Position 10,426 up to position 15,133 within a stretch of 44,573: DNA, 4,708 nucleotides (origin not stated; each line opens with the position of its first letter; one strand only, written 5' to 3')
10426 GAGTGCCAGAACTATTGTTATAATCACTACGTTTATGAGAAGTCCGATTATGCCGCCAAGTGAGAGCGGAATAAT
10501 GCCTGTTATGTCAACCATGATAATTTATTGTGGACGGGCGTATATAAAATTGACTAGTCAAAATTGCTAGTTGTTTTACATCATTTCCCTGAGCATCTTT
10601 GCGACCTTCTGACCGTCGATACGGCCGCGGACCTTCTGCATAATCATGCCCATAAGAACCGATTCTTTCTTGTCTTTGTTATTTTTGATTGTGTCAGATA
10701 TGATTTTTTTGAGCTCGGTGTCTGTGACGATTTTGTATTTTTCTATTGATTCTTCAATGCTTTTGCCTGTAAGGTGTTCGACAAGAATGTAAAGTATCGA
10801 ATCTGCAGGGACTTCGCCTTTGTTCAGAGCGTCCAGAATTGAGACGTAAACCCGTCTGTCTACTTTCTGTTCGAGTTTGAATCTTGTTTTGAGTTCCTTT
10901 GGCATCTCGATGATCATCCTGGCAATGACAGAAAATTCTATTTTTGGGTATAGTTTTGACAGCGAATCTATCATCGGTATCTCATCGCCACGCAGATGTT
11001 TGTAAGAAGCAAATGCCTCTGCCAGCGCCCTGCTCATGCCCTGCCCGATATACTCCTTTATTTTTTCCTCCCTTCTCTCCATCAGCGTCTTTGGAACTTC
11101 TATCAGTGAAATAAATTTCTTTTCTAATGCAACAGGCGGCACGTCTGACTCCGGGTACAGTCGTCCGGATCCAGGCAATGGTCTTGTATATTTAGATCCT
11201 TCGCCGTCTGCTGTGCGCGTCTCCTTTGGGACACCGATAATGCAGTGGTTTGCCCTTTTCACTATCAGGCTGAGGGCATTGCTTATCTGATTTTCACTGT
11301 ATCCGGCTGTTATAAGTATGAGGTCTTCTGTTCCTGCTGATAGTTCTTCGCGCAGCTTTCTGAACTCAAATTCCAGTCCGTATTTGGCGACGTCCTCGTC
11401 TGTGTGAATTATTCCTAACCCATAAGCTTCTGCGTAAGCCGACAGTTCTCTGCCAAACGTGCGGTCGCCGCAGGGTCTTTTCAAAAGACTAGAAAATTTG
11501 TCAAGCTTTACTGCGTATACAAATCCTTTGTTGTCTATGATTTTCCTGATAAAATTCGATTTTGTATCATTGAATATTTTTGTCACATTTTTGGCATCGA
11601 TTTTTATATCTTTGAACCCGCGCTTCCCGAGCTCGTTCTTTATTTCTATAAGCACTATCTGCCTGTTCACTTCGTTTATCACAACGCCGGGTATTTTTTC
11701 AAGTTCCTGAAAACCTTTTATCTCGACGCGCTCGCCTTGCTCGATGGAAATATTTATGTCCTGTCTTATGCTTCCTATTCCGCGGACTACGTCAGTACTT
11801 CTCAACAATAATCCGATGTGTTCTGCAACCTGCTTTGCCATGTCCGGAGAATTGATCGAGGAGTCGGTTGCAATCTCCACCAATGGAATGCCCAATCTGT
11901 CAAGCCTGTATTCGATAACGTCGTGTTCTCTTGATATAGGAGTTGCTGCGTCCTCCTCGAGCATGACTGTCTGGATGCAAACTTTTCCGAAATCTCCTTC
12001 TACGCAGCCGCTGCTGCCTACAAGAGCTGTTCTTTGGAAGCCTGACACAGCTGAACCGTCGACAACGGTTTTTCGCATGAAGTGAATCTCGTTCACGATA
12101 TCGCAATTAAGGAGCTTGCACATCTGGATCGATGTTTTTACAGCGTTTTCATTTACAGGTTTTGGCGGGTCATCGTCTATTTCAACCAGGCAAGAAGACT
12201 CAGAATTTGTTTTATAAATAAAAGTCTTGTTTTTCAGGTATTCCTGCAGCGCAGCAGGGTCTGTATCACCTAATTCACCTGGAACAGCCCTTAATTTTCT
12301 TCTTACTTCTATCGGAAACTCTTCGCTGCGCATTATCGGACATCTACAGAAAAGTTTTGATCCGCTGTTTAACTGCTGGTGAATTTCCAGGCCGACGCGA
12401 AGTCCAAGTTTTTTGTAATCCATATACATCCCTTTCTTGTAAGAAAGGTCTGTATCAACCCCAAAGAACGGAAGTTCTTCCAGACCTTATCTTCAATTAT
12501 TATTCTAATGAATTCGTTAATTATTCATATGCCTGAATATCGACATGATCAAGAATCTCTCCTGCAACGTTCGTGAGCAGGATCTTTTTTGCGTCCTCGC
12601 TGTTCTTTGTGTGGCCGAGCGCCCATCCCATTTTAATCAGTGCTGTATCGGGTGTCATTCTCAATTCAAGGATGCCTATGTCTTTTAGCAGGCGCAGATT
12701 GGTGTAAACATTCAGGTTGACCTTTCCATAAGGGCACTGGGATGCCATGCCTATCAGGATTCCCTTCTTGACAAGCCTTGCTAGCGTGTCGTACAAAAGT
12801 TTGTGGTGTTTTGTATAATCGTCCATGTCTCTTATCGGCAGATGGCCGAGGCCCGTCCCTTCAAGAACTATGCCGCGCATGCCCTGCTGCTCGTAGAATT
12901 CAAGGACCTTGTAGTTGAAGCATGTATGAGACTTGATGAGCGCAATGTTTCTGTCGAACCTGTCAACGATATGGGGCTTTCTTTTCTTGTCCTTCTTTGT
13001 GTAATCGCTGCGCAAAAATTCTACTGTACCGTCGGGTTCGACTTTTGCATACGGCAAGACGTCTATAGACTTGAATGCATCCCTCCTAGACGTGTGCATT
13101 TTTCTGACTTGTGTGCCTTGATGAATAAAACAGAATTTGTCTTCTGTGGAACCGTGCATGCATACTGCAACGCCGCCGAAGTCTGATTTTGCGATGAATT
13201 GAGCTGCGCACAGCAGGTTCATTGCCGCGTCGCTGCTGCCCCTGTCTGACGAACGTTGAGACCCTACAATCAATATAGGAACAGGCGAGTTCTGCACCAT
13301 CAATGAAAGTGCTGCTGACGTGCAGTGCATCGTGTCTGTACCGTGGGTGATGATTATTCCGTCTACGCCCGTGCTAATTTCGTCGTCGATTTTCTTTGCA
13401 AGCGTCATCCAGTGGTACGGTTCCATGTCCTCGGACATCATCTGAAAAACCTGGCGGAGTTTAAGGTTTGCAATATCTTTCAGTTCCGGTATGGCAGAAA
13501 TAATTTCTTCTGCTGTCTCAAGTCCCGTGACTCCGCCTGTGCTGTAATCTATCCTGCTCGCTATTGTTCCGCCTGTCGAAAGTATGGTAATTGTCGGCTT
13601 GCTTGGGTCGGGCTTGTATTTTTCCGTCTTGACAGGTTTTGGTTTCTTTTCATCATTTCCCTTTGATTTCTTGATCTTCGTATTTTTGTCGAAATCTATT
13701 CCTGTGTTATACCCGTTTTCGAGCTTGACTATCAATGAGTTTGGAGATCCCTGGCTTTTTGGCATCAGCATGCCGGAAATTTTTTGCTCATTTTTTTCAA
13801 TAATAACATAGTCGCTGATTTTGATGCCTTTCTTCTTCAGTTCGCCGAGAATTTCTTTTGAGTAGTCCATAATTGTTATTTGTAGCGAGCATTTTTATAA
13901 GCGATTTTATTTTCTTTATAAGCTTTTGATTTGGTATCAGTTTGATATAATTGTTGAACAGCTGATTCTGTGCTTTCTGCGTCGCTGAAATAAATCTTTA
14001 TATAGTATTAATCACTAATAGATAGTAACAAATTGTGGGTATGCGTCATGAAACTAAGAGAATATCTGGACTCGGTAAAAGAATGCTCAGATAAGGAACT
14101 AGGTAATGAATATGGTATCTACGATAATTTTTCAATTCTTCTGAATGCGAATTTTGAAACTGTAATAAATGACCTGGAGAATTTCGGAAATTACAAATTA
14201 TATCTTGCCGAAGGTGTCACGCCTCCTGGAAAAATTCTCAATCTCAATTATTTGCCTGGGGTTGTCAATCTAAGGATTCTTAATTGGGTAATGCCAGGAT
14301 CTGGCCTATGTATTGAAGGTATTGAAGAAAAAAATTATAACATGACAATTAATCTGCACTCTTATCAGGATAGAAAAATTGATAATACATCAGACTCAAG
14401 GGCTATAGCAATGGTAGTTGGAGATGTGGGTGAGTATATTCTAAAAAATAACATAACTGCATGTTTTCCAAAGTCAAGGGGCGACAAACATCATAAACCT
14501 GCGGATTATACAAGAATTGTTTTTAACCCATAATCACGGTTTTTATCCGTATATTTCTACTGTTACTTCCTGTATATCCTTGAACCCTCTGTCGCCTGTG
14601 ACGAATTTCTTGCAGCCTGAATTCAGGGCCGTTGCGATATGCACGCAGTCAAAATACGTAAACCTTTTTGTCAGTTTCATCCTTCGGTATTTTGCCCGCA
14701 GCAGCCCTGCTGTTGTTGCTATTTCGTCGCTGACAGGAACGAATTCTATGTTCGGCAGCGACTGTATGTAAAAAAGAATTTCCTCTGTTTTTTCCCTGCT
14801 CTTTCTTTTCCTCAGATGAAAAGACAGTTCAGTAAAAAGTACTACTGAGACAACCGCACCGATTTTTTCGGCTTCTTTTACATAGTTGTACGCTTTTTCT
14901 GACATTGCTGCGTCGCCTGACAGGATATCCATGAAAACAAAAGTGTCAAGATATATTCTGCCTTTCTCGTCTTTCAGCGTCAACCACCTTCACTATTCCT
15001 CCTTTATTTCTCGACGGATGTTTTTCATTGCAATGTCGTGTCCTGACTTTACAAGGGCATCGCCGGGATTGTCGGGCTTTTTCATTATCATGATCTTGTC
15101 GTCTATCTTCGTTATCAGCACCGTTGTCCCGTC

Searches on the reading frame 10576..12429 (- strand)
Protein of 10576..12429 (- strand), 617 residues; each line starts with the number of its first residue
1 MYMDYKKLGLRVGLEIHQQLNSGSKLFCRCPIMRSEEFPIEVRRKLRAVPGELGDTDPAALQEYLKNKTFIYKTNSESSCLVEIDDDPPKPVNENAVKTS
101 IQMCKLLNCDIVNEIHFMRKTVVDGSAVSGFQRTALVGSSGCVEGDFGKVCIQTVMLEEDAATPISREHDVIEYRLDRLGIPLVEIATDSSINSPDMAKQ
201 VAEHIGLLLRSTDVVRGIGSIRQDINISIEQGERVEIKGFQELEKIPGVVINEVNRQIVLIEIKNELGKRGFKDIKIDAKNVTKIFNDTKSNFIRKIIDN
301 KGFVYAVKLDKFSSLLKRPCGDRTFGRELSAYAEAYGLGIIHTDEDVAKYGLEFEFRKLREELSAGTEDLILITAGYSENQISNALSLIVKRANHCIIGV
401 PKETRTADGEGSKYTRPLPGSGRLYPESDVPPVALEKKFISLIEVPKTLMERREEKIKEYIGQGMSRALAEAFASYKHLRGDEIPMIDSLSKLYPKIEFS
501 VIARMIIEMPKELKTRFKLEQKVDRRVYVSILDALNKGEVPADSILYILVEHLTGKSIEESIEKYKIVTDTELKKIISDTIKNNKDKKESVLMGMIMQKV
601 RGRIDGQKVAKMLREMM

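Call 9: search_protein_families(library=pfam, max_evalue=0.01, proteins=[window:10576-12429:-])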
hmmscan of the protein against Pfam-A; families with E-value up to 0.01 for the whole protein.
window:10576-12429:- (617 aa): 4 families
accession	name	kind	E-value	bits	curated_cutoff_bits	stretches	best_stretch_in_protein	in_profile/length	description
PF02934.20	GatB_N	-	3.3e-51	174.5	23.4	1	11-440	2-276/277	GatB/GatE catalytic domain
PF02637.23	GatB_Yqey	-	6.5e-10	39.5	27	1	501-616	16-147/148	GatB domain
PF02938.19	GAD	-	2.5e-06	28.1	23.4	1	295-384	2-93/95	GAD domain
PF09424.15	YqeY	-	0.0022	18.5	27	1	568-616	91-142/143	Yqey-like protein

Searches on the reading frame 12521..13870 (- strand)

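Call 9: search_protein_families(library=pfam, max_evalue=0.01, proteins=[window:12521-13870:-])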
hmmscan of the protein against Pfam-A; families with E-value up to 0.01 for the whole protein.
window:12521-13870:- (449 aa): 3 families
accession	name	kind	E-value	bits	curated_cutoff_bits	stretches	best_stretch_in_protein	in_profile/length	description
PF00710.25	Asparaginase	-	3e-59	200.2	22.5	1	94-286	2-188/193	Asparaginase, N-terminal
PF17763.6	Asparaginase_C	-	1.2e-20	74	34.6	1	308-430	1-113/114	Glutaminase/Asparaginase C-terminal domain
PF18195.6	GatD_N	-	6.3e-13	48.3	25.7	1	17-67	2-52/54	GatD N-terminal domain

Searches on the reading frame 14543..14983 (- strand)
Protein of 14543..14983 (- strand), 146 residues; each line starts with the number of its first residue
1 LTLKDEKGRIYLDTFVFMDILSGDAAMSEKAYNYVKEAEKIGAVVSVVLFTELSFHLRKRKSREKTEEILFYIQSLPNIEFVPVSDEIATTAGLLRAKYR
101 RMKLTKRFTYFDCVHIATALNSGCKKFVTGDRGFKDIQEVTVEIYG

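Call 58: search_protein_families(library=pfam, max_evalue=1, proteins=[window:14543-14983:-])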
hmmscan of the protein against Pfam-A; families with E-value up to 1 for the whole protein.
window:14543-14983:- (146 aa): 2 families
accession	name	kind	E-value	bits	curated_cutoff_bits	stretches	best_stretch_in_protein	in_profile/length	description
PF01850.27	PIN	-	3.3e-18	66.9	23.6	1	10-138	1-118/120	PIN domain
PF13470.12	PIN_3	-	6.9e-05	24.1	27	1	9-132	1-114/115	PIN domain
